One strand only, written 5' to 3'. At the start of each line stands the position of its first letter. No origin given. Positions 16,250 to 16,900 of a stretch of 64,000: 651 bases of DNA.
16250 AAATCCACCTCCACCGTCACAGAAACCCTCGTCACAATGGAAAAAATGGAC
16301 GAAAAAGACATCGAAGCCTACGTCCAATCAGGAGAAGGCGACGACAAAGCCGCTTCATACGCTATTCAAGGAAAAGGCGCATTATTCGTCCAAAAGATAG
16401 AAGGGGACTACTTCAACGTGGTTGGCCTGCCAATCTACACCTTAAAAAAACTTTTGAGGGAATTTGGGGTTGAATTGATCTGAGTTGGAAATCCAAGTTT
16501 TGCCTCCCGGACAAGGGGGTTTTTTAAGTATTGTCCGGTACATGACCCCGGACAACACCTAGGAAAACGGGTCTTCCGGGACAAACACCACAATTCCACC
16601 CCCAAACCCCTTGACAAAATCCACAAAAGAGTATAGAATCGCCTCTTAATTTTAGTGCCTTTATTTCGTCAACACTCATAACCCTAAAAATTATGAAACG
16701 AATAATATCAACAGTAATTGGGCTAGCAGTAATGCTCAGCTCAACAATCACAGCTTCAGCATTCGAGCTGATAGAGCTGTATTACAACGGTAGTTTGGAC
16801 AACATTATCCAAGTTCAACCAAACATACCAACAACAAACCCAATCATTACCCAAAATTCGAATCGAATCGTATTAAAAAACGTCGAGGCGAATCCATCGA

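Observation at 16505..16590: About 55-nt conserved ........-repeat element upstream of two different surface-protein loci (second copy 30176..30254)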

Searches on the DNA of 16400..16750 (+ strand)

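Call 35: search_rna_families(source=window, start=16400, end=16750, threshold=evalue, max_evalue=10)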
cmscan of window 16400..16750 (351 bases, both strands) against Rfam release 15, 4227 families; matches with E-value up to 10: 4.
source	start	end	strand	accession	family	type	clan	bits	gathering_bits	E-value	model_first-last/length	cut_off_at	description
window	16523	16575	-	RF00769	mir-331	Gene; miRNA;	-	17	80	0.99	1-92/92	no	mir-331 microRNA precursor family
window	16439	16518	+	RF02114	FAM13A-AS1_1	Gene; lncRNA;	-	13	70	7.5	34-118/118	no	FAM13A antisense RNA 1 conserved region 1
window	16485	16525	+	RF01813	rdlD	Gene; antitoxin;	-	12.8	50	8.4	1-66/66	no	rdlD antitoxin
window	16441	16457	+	RF01985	ZEB2_AS1_2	Gene; lncRNA;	-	10.1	70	8.3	1-61/61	no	ZEB2 antisense RNA 1 conserved region 2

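Call 74: build_rna_model(alignment_id=A4, structure=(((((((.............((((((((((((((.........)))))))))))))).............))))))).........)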
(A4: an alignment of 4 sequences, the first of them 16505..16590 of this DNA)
Model R1 built from alignment A4 (4 sequences, 86 columns); structure: as given.
model positions 86; base pairs 21; branch points 0; effective number of sequences 2.92; information 0.661 bits per position. Calibrated on 0.2 Mb of random sequence (short: E-values are rough).
structure used (alignment columns):
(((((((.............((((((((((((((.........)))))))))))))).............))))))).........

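Call 75: search_with_rna_model(model_id=R1, sources=[window, L063, L064, L065, L067, L068, L072, L074, L167, L170, L087, L088, L089, L091, L092, L093, L094, L095, L096, L097, L098, L099, L100, L101, L102, L103, L104, L105, L106, L107, L108, L109, L110, L111, L112, L113, L114, L115, L116, L117, L118, L119, L120, L121, L122, L123, L124, L125, L126, L127, L128, L129, L130, L131, L132, L133, L134, L135, L136, L137, L138, L139, L140, L141, L142, L143, L144, L145, L146, L147, L148, L149, L150, L151, L152, L153, L154, L155, L156, L157, L158, L159, L160, L161, L162, L163, L164, L165, L166, L012, L001, L014], max_evalue=10)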
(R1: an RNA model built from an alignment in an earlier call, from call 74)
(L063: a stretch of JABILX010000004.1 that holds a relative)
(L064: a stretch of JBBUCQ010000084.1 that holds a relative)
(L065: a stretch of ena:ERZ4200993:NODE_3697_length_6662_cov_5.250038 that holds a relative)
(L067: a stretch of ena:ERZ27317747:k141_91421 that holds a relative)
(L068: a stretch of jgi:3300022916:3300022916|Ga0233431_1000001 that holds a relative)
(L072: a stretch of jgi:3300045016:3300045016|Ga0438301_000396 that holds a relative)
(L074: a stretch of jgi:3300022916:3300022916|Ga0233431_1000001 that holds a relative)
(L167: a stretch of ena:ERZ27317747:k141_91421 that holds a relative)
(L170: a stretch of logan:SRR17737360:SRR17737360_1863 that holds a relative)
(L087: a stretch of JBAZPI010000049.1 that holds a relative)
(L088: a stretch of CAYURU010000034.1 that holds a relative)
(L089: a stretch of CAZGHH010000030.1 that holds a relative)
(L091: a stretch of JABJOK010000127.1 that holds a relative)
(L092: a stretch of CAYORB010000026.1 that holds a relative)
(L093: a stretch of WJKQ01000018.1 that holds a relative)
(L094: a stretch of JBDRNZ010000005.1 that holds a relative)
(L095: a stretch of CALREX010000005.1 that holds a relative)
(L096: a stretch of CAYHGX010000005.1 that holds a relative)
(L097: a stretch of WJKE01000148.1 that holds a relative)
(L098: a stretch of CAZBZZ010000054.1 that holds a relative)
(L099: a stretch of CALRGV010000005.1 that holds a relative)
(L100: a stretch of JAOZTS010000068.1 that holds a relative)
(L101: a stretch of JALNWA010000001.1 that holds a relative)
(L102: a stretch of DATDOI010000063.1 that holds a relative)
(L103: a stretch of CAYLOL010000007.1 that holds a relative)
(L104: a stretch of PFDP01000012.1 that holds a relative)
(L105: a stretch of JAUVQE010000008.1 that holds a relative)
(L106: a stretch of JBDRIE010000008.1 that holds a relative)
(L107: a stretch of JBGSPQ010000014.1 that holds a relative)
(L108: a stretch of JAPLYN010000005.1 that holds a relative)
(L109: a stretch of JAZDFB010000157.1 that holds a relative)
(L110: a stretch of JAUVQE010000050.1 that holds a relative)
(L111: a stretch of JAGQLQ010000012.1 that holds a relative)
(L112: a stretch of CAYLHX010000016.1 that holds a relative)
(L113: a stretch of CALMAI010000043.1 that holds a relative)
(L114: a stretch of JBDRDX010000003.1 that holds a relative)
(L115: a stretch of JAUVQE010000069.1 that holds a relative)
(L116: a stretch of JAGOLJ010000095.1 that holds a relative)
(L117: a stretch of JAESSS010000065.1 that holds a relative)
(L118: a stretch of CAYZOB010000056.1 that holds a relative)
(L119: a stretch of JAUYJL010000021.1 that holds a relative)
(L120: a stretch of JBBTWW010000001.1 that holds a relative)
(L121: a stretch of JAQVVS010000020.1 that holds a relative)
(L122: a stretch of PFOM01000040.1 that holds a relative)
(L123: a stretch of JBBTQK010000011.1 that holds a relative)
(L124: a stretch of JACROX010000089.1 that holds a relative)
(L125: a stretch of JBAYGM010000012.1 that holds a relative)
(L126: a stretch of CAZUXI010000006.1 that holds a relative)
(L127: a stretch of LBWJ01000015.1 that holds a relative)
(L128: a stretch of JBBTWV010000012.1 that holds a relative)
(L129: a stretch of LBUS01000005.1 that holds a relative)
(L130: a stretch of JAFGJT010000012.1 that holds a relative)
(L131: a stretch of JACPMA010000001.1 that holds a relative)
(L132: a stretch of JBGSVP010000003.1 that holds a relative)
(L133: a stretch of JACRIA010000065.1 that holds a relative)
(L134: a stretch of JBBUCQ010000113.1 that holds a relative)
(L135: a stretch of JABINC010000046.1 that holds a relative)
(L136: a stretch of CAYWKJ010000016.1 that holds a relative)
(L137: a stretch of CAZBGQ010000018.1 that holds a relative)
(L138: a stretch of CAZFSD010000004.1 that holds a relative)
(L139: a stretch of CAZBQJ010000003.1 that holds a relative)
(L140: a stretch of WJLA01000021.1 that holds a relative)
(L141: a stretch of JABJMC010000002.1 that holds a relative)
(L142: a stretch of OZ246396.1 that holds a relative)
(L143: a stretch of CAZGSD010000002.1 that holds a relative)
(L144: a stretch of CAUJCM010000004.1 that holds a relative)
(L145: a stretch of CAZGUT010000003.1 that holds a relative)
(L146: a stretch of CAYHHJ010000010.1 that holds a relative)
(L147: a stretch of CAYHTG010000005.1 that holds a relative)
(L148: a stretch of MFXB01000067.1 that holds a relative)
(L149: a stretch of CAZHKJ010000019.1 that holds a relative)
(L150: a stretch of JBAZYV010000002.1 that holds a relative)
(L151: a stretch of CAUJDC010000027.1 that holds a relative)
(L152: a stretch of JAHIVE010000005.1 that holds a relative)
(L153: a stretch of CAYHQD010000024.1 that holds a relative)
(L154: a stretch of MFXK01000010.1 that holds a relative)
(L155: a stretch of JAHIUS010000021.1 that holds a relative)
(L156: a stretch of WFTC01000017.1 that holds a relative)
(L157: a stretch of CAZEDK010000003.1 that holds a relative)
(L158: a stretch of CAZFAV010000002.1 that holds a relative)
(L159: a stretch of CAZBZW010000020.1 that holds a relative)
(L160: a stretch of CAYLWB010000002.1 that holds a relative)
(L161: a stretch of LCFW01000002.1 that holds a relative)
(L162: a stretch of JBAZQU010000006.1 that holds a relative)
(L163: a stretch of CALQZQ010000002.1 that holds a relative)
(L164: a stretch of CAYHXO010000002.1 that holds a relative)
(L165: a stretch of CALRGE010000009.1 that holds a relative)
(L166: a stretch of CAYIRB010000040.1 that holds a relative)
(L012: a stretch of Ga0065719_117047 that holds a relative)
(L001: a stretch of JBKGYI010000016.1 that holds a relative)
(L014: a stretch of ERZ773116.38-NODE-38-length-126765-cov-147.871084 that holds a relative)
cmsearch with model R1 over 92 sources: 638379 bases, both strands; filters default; matches with E-value up to 10: 12.
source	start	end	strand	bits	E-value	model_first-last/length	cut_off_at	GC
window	16505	16590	+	91.7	1.2e-17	1-86/86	no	0.52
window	30176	30261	+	90.2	2.7e-17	1-86/86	no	0.49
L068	9846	9916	+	55.1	2.7e-09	1-86/86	no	0.59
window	16496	16581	-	46.5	2.6e-07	1-86/86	no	0.52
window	30167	30252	-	39.1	1.2e-05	1-86/86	no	0.48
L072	19253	19340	+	35.8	6.8e-05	1-86/86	no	0.65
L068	9781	9865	-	32.1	0.00047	1-86/86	no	0.68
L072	19244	19331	-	28.8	0.0027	1-86/86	no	0.65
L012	1068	1156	+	26.3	0.01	1-86/86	no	0.49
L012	1059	1147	-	24.5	0.026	1-86/86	no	0.49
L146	2529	2590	-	14.2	5.9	1-86/86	no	0.55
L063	1762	1799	-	13.4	9.2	1-86/86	no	0.58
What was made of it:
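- L072 19253-19340 scores 35.8 bits with the covariance model (E 7e-5; call 75).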

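Call 88: search_with_rna_model(model_id=R1, sources=[L173, L175, L170, L167, L065], max_evalue=10, filters=off)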
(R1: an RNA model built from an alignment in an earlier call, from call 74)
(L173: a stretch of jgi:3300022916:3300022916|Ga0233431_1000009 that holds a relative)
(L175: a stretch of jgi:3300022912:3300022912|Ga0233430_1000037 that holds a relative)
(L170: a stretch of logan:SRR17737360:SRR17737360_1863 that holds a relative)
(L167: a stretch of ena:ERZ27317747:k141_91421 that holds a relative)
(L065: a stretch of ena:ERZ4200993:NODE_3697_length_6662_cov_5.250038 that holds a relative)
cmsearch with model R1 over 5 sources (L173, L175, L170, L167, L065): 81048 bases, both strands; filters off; matches with E-value up to 10: 11.
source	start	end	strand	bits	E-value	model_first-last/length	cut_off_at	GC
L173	3705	3751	+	16.4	0.24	1-86/86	no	0.36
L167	3058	3124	+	13.1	1.3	1-86/86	no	0.45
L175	5164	5192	+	12.3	2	1-86/86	no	0.66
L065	4116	4154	+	11.7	2.7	1-86/86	no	0.38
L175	5155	5183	-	10.9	4.2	1-86/86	no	0.76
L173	5065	5103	-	10.7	4.8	1-86/86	no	0.33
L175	11055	11081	-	10.4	5.4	1-86/86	no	0.52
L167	3082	3100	-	9.8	7.5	30-48/86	no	0.68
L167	1799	1845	+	9.7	8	1-86/86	no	0.47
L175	9782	9830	+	9.6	8.4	1-86/86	no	0.49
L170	9878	9913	-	9.3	9.9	22-56/86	no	0.47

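Call 91: search_dna_similar(query=window:16495-16600:+, collection=plasmids, mode=distant, max_evalue=0.01)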
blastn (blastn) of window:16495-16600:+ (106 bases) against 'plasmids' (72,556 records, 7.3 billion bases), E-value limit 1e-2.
No match.
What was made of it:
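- Tried and rejected: No match (call 91).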
